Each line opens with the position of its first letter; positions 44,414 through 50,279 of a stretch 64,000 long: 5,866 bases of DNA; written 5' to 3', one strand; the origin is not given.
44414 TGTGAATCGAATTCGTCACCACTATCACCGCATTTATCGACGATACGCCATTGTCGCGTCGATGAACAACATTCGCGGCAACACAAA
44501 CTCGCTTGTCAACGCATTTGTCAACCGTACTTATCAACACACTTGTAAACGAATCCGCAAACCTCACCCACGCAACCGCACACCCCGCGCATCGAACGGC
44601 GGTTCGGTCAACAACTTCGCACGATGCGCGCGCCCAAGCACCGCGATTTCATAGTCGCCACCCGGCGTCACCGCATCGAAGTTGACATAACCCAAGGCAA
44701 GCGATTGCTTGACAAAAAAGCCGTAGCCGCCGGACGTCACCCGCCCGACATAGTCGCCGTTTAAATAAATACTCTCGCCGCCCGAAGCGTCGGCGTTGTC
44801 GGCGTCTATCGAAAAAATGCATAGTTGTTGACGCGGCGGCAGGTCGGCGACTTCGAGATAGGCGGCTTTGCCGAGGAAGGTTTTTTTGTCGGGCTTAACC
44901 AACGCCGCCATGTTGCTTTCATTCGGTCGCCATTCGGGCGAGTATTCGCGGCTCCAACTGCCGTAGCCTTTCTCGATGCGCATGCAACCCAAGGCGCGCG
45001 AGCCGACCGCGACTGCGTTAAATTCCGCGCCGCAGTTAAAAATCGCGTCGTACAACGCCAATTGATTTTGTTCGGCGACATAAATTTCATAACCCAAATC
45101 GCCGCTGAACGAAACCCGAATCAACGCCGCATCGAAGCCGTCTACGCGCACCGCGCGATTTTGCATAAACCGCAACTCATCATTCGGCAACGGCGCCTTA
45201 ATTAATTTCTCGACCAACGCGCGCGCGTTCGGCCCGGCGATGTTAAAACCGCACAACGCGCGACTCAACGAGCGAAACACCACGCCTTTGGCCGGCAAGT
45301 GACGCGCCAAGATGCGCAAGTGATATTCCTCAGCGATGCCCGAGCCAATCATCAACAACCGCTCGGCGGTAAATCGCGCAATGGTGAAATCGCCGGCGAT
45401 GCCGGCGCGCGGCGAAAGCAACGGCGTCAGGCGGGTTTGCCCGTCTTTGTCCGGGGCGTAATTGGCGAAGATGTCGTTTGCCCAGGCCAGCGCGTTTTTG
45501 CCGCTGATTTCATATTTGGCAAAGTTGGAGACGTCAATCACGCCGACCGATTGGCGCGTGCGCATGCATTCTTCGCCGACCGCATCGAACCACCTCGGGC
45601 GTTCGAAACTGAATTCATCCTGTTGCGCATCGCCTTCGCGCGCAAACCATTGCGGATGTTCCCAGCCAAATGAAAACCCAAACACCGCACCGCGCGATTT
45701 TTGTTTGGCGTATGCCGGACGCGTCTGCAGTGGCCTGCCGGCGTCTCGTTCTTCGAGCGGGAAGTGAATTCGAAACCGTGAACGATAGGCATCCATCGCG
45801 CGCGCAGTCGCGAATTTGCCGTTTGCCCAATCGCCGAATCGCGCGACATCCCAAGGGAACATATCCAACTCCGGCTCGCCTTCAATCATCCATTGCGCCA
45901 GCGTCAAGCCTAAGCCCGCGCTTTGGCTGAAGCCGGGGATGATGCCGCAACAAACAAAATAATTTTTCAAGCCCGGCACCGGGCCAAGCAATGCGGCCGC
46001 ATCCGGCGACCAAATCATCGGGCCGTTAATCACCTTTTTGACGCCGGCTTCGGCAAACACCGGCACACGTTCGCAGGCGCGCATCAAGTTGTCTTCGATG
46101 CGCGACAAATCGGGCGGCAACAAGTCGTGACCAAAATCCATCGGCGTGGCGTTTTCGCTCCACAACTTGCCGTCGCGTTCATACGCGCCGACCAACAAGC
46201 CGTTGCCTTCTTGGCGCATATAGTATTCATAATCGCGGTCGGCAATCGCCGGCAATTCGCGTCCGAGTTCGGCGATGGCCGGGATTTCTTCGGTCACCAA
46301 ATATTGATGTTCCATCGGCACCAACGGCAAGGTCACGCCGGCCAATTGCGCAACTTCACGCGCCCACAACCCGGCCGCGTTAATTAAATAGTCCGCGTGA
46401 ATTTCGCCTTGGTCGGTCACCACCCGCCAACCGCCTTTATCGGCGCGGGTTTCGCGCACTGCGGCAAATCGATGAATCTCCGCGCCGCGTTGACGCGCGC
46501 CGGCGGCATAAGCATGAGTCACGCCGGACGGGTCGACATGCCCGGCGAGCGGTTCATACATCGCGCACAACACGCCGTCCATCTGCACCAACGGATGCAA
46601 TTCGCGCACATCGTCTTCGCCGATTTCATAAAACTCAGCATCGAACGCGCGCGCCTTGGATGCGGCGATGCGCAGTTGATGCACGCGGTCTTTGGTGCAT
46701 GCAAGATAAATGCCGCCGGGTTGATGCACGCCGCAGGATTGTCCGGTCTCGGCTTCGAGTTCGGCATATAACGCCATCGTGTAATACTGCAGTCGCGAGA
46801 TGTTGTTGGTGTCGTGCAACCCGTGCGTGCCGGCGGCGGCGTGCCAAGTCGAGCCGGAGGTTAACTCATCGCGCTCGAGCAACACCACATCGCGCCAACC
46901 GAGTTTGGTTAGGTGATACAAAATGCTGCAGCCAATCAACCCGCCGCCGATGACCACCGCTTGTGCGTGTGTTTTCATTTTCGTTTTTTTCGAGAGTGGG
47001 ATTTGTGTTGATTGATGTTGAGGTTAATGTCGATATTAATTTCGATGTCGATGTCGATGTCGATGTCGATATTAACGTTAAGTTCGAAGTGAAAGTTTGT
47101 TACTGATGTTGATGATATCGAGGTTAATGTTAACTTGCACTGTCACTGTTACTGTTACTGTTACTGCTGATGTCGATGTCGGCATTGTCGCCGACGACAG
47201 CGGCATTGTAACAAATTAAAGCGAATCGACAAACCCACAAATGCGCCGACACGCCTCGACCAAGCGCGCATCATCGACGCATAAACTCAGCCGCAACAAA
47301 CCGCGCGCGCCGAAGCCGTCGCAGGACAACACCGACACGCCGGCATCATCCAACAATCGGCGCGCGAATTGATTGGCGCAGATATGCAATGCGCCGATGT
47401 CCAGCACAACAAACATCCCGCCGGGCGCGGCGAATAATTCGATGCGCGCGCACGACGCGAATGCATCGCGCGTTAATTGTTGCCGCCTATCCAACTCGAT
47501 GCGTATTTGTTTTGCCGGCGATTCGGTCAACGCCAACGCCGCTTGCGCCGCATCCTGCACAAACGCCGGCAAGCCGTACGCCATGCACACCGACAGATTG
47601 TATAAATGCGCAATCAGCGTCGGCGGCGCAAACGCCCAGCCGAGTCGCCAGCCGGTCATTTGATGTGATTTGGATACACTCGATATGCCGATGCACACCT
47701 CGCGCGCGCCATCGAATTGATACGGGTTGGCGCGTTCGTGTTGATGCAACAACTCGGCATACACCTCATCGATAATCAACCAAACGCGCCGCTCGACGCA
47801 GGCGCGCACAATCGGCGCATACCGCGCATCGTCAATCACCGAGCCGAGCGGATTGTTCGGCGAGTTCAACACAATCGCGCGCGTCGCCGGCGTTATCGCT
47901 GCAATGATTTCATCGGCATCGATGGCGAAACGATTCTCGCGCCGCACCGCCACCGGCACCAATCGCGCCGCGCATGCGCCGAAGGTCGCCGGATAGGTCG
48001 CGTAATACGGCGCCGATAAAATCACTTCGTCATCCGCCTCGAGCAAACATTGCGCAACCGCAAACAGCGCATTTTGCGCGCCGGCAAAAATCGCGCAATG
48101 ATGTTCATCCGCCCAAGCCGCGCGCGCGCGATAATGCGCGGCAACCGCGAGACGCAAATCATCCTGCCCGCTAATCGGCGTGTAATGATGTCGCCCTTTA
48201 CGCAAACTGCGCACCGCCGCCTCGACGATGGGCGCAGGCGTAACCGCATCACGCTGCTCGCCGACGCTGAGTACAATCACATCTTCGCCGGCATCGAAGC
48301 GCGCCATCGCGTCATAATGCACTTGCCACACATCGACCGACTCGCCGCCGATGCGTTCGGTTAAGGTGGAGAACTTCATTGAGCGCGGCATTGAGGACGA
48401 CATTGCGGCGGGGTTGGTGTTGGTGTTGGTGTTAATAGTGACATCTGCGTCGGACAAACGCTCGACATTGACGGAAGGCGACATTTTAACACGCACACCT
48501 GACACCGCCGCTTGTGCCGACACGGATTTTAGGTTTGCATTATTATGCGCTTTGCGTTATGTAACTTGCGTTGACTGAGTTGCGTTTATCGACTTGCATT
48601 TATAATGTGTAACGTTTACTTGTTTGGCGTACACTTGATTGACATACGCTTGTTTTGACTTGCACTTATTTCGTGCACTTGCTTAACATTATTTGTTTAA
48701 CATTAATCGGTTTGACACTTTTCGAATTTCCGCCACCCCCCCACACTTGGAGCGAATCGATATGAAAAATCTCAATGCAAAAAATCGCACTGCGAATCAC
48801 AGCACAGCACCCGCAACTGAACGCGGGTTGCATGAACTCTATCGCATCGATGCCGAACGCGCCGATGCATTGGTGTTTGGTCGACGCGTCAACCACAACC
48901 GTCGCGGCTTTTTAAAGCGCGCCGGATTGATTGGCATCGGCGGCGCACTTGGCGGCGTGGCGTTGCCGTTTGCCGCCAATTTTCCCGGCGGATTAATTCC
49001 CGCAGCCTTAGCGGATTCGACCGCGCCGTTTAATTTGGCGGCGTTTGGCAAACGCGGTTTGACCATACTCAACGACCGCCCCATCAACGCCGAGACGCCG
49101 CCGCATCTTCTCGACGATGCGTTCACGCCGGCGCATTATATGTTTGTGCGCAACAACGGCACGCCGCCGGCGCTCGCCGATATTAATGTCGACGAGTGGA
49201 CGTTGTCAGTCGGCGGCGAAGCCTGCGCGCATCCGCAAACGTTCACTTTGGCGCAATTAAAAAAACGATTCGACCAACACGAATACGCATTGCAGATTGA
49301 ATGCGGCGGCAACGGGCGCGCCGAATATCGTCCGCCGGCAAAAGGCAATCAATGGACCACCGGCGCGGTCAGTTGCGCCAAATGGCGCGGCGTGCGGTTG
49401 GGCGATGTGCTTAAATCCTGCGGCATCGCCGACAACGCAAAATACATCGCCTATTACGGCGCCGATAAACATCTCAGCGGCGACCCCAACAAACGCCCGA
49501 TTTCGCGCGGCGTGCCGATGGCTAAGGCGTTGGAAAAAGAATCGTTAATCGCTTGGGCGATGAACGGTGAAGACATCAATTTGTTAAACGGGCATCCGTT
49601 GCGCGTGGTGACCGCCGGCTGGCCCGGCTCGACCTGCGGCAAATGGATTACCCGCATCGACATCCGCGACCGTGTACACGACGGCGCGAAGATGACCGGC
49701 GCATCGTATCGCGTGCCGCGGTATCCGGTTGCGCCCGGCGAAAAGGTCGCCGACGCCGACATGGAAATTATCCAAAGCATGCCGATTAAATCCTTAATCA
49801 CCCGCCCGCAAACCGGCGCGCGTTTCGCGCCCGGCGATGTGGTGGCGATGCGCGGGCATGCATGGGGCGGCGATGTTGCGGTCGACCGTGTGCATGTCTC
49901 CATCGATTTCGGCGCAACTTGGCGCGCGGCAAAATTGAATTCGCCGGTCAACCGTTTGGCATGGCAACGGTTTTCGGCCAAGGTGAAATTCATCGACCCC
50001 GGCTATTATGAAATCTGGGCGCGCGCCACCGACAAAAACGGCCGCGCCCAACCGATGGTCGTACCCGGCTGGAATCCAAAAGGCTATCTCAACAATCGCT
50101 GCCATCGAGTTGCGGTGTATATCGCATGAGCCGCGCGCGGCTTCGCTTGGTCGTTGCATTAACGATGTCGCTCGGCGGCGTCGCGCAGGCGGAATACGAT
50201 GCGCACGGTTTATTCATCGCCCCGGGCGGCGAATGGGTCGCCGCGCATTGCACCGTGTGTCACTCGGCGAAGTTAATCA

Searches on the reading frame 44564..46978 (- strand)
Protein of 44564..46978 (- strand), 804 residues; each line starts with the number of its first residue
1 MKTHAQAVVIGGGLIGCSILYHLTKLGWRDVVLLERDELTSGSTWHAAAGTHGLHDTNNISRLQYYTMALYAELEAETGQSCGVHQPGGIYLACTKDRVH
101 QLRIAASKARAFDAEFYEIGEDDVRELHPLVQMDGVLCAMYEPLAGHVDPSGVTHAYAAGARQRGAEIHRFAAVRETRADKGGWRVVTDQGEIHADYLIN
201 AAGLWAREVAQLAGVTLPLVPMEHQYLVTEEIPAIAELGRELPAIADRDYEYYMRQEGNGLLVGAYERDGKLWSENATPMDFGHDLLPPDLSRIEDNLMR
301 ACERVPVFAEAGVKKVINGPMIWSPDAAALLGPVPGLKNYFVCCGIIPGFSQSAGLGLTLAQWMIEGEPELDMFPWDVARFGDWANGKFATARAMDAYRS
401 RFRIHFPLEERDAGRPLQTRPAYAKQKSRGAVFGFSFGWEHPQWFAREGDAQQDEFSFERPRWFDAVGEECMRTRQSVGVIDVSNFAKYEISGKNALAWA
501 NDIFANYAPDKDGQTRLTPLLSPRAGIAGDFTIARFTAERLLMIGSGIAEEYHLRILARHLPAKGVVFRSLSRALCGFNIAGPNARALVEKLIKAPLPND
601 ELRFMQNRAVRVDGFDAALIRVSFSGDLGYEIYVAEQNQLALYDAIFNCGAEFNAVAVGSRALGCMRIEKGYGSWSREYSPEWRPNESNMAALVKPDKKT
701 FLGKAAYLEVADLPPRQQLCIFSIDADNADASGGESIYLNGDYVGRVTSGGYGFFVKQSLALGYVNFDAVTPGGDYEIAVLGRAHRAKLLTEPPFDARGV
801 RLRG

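Call 67: search_protein_families(library=pfam, proteins=[window:44564-46978:-], max_evalue=0.001)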
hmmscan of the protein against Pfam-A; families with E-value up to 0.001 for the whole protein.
window:44564-46978:- (804 aa): 6 families
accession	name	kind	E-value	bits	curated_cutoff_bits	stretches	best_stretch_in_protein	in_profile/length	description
PF01266.30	DAO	-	1.1e-66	226.2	27.9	1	7-363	2-353/353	FAD dependent oxidoreductase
PF01571.26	GCV_T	-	2.4e-55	188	25.6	1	423-691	2-253/255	Aminomethyltransferase folate-binding domain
PF08669.17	GCV_T_C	-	6e-17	61.8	25.9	1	718-796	2-80/80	Glycine cleavage T-protein C-terminal barrel domain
PF16350.10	FAO_M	-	3.7e-16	59.5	27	1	366-419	1-55/56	FAD dependent oxidoreductase central domain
PF13738.12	Pyr_redox_3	-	3.9e-05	23.5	30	0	161-205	91-135/305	Pyridine nucleotide-disulphide oxidoreductase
PF07992.20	Pyr_redox_2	-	0.00034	20.6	26.1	0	5-39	143-177/291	Pyridine nucleotide-disulphide oxidoreductase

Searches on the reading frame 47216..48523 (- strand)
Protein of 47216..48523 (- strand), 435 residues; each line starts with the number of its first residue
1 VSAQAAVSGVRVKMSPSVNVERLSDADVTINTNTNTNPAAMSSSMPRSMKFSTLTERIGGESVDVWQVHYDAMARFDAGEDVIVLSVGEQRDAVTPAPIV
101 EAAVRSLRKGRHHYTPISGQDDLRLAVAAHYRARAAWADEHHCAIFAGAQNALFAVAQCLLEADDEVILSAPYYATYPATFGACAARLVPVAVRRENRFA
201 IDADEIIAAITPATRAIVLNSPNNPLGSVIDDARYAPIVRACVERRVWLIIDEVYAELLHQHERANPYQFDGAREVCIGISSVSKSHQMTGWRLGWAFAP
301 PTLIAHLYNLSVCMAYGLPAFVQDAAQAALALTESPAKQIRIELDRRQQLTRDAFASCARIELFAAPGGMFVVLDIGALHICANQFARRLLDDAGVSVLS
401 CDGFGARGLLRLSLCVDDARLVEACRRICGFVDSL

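Call 67: search_protein_families(library=pfam, proteins=[window:47216-48523:-], max_evalue=0.001)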
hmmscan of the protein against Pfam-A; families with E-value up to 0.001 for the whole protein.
window:47216-48523:- (435 aa): 3 families
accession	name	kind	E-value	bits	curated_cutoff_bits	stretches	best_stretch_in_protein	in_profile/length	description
PF00155.27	Aminotran_1_2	-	1.2e-55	189.6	19.7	1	81-428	2-361/361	Aminotransferase class I and II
PF01053.26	Cys_Met_Meta_PP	-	9e-07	28.2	27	1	141-256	68-177/381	Cys/Met metabolism PLP-dependent enzyme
PF01041.23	DegT_DnrJ_EryC1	-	0.00022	21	19.8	1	135-219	34-118/360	DegT/DnrJ/EryC1/StrS aminotransferase family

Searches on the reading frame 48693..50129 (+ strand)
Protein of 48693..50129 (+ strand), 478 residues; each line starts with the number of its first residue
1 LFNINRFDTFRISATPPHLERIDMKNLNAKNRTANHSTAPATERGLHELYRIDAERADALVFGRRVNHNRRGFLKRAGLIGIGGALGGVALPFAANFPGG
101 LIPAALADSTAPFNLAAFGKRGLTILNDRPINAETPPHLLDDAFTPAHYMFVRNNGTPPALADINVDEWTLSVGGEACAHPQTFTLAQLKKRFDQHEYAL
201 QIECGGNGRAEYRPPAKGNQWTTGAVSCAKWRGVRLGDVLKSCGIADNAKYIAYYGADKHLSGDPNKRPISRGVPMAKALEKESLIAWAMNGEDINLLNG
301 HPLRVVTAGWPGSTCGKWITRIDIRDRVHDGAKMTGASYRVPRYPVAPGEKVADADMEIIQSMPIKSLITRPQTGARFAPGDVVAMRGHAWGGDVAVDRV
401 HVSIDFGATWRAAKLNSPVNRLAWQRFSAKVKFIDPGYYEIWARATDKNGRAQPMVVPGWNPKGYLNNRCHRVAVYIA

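Call 67: search_protein_families(library=pfam, proteins=[window:48693-50129:+], max_evalue=0.001)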
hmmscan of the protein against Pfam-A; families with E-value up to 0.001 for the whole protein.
window:48693-50129:+ (478 aa): 2 families
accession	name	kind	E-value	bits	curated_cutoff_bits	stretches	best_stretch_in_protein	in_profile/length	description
PF00174.25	Oxidored_molyb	-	1.4e-47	161.8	24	1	163-331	6-167/169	Oxidoreductase molybdopterin binding domain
PF03404.22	Mo-co_dimer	-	2.3e-19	70.2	22.7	1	359-476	3-136/138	Mo-co oxidoreductase dimerisation domain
